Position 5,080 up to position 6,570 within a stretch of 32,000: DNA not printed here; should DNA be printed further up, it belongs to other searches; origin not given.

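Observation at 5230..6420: MetK/MAT-fold paralog with substituted catalytic motifs, translationally coupled to a P-type ATPase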

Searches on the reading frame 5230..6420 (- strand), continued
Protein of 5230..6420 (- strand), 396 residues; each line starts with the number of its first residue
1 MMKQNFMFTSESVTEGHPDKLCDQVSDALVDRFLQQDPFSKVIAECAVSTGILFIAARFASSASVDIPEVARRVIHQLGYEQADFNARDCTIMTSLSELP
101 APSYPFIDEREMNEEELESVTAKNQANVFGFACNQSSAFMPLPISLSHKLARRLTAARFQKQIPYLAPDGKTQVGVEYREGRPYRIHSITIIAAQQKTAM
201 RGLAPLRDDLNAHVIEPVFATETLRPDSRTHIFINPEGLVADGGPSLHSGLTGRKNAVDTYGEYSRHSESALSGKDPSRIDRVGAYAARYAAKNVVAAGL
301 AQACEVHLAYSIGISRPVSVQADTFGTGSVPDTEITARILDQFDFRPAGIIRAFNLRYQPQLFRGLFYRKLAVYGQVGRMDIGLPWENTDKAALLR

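Call 62: find_encoding_contigs(protein=P0176, flank=8000, max_places=3)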
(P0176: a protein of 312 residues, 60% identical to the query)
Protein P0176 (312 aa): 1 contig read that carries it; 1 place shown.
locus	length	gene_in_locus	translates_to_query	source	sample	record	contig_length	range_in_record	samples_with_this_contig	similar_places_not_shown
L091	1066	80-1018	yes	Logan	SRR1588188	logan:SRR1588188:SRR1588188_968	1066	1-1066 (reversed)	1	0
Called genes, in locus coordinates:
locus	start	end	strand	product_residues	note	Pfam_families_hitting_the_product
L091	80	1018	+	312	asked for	PF01230:HIT, PF00438:S-AdoMet_synt_N, PF02772:S-AdoMet_synt_M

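Call 69: search_dna_similar(query=window:5230-6420:-, collection=plasmids, mode=protein, max_rows=25, max_evalue=1e-30)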
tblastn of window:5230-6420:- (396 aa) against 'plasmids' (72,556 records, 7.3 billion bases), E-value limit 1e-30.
Records with a match: 188; places in all: 195; records where one place covers at least 80% of the query: 185.
Best place of each record, by identity: <60% 188.
By first word of the organism name: Streptomyces 82; Clostridium 12; Mesorhizobium 8; Rhizobium 6; Curtobacterium 6; Paracoccus 6; Thioclava 5; Escherichia 4; Acinetobacter 4; Sinorhizobium 4; and 43 more.
By predicted mobility (MOB-suite, as given by PLSDB): non-mobilizable 163; mobilizable 15; conjugative 10.
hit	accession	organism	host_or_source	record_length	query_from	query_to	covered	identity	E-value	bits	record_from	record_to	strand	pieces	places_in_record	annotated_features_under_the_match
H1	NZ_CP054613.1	Paenibacillus cellulosilyticus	cell culture,soil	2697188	2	396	100%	48.0%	6e-104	343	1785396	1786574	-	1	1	none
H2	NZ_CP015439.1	Anoxybacillus amylolyticus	Microbial isolate,soil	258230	1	396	100%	47.7%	3e-105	347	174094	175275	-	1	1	metK: methionine adenosyltransferase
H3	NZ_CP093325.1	Bacillus sp. N5-665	whole organism,peat soil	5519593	1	396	100%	47.4%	2e-101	336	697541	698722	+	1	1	none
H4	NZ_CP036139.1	Bacillus mycoides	cell culture,soil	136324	1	396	100%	46.9%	4e-101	335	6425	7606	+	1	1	metK: methionine adenosyltransferase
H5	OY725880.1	Subdoligranulum variabile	-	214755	7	396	98%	46.2%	2e-86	293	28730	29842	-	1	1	none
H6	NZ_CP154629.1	Acetoanaerobium noterae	cell culture,Sludge of a digestion ...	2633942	7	391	97%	46.4%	4e-97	324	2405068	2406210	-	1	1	none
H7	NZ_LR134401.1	Listeria monocytogenes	Homo sapiens,Vein blood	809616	1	396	100%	44.2%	3e-87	295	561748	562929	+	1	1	metK: methionine adenosyltransferase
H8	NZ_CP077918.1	Staphylococcus aureus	Homo sapiens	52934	1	396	100%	44.1%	2e-91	308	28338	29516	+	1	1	metK: methionine adenosyltransferase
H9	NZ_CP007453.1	Peptoclostridium acidaminophilum DSM 3953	black mud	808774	1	396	100%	43.8%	9e-95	317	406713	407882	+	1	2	metK: methionine adenosyltransferase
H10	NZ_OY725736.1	Monoglobus pectinilyticus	-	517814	7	396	98%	44.3%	3e-88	298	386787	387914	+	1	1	metK: methionine adenosyltransferase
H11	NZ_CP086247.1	Clostridium sp. CF011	single colony,bovine feces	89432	1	391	99%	44.1%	2e-89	302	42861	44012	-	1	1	metK: methionine adenosyltransferase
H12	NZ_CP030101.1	Listeria monocytogenes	Environment,water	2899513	1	396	100%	43.4%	4e-86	292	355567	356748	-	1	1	none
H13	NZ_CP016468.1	Latilactobacillus curvatus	cell culture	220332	2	396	100%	43.0%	4e-88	298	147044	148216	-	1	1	metK: methionine adenosyltransferase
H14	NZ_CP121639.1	Rhizobium leguminosarum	Trifolium ambiguum,cell culture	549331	5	396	99%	43.1%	7e-82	280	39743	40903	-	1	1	metK: methionine adenosyltransferase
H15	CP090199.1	Rhizobium leguminosarum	Trifolium ambiguum,Cell culture,nodule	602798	5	396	99%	43.1%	7e-82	280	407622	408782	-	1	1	metK: methionine adenosyltransferase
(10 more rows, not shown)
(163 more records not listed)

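Call 75: predict_structure(alignment_id=A2)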
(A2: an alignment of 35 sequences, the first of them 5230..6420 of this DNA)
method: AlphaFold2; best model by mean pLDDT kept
length: 396 residues; sequences in the alignment: 35
mean_pLDDT: 76.4   pTM: 0.78
mean pLDDT of the five models: 76.4, 70.4, 67.9, 60.0, 59.5
residues with pLDDT >= 90: 116; 70-90: 179; 50-70: 43; < 50: 58
segments of 3 or more residues with pLDDT < 50: 248-274, 357-385
pLDDT, mean of each block of 10 residues (from residue 1): 77 78 78 73 72 81 88 88 77 81 57 77 74 86 89 91 88 91 93 85 88 95 93 87 56 29 36 47 77 95 92 85 94 97 87 59 39 38 53 94
secondary structure, 60 per line:
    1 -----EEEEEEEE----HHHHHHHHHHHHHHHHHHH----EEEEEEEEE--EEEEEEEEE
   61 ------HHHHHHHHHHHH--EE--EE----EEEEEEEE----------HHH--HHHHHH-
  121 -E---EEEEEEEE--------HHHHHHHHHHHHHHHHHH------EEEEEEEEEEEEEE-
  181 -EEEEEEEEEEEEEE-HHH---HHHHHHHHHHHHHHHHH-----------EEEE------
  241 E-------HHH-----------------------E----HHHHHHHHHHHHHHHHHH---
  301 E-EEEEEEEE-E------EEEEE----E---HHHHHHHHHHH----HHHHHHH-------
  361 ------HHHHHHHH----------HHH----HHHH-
elements in order: E6-13 H18-36 E41-49 E52-60 H67-78 E91-98 H114-119 E126-133 H142-159 E166-179 E182-195 H203-219 E231-234 H280-297 E303-310 E319-323 H332-342 H347-353 H367-374 H392-395

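Call 77: fold_search(model_id=the predicted structure, library=pdb)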
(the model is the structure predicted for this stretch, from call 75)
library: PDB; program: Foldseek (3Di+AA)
matches with E <= 10: 635; with E <= 0.001: 167
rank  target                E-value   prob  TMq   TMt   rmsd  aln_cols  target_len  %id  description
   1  8bb1_A                7.8e-40  1.00  0.83  0.87   3.2       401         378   37  T3 SAM lyase in complex with S-adenosylmethionine synthase (released 2023-08-23)
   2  7low_B                2.1e-39  1.00  0.83  0.85   3.5       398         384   38  S-adenosylmethionine synthetase (released 2021-03-31)
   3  7ll3_A                1.3e-38  1.00  0.83  0.87   3.3       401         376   37  S-adenosylmethionine synthetase co-crystallized with UppNHp (released 2021-03-31)
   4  7lo2_D                2.9e-38  1.00  0.83  0.87   3.1       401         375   37  S-adenosylmethionine synthetase cocrystallized with CTP (released 2021-03-31)
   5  7loz_B                2.9e-38  1.00  0.84  0.86   3.3       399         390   38  S-adenosylmethionine synthetase (released 2021-03-31)
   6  7r3b_F                3.4e-38  1.00  0.82  0.88   3.3       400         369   40  S-adenosylmethionine synthetase from Lactobacillus plantarum complexed with AMPPNP, methionine and SAM (released 2022-07-13)
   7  7loz_A                4.0e-38  1.00  0.83  0.87   3.3       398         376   38  S-adenosylmethionine synthetase (released 2021-03-31)
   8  7r3b_C                4.8e-38  1.00  0.83  0.88   2.8       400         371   41  S-adenosylmethionine synthetase from Lactobacillus plantarum complexed with AMPPNP, methionine and SAM (released 2022-07-13)
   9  7r2w                  5.0e-38  1.00  0.83  0.87   3.7       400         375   36  Mutant S-adenosylmethionine synthetase from E.coli complexed with AMPPNP and methionine (released 2022-07-13)
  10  7lnn_A                6.0e-38  1.00  0.82  0.87   3.3       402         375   38  E. coli S-adenosyl methionine transferase co-crystallized with guanosine-5'-imidotriphosphate (released 2021-03-31)
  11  7lo2_B                7.5e-38  1.00  0.82  0.88   3.9       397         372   38  S-adenosylmethionine synthetase cocrystallized with CTP (released 2021-03-31)
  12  5h9u_A                1.1e-37  1.00  0.84  0.84   4.1       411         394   36  Crystal structure of a thermostable methionine adenosyltransferase (released 2017-01-18)
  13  7loo_R                1.2e-37  1.00  0.83  0.87   3.4       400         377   37  S-adenosyl methionine transferase cocrystallized with ATP (released 2021-09-15)
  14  7r3b_E                1.2e-37  1.00  0.82  0.87   4.1       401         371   40  S-adenosylmethionine synthetase from Lactobacillus plantarum complexed with AMPPNP, methionine and SAM (released 2022-07-13)
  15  7low_A                1.3e-37  1.00  0.82  0.87   3.3       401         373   37  S-adenosylmethionine synthetase (released 2021-03-31)
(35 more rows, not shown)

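Call 79: search_protein_families(library=pfam, proteins=[L002:11723-12037:-], max_evalue=0.01)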
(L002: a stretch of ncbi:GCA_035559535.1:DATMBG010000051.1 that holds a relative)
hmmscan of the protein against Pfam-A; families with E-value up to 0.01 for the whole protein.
L002:11723-12037:- (104 aa): 7 families
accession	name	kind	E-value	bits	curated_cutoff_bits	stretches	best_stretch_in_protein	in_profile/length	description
PF03811.18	Zn_ribbon_InsA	-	6.9e-09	35.7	26.1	1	18-47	5-34/35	InsA N-terminal domain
PF01396.24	Zn_ribbon_Top1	-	2.6e-07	30.7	32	1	65-98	3-35/39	Topoisomerase DNA binding C4 zinc finger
PF09723.15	Zn_ribbon_8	-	7.6e-05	23.1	34.4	1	42-71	6-34/41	Zinc ribbon domain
PF12760.12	Zn_ribbon_IS1595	-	0.00019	21.8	25.4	0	18-50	18-46/46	Transposase zinc-ribbon domain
PF03119.21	DNA_ligase_ZBD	-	0.0014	18.9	25.8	0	65-93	1-25/27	NAD-dependent DNA ligase C4 zinc finger domain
PF04606.18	Ogr_Delta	-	0.0038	17.6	26.3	0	65-100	1-40/47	Ogr/Delta-like zinc finger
PF06044.18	DpnI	-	0.006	16.7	26.7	0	19-60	32-73/183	Dam-replacing family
